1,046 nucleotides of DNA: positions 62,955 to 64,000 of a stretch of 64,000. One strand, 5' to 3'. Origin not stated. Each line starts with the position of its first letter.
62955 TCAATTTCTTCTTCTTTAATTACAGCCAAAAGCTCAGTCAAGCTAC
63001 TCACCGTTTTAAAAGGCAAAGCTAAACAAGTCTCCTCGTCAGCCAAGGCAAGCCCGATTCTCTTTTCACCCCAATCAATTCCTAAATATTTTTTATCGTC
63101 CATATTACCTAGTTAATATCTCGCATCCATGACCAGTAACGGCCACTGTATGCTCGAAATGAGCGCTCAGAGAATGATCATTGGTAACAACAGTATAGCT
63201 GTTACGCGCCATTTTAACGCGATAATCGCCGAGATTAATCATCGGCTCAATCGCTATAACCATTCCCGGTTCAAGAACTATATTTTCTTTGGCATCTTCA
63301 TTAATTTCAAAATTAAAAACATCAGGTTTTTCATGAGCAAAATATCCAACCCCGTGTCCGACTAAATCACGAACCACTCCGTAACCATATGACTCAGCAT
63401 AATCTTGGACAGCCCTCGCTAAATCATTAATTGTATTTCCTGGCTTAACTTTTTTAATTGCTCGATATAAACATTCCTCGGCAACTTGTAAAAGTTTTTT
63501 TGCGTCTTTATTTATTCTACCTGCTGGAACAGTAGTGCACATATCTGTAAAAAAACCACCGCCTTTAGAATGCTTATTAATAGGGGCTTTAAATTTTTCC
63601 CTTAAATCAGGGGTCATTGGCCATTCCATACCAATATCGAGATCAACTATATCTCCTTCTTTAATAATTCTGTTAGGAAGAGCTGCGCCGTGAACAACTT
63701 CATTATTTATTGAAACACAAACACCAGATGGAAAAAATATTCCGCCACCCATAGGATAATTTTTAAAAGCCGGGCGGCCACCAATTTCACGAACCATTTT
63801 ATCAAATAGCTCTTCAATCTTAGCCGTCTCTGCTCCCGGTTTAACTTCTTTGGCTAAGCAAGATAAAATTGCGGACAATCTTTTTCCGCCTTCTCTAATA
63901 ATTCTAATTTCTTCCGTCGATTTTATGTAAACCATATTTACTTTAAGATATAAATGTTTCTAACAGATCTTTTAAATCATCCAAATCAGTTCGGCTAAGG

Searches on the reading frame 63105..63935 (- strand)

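Call 71: search_protein_families(library=pfam, proteins=[window:63105-63935:-], max_evalue=0.00001)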
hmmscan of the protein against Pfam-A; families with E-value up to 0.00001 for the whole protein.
window:63105-63935:- (276 aa): 1 family
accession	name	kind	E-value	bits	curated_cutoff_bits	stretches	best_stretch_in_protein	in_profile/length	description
PF00557.29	Peptidase_M24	-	5.6e-39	134.5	23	2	127-267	88-207/208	Metallopeptidase family M24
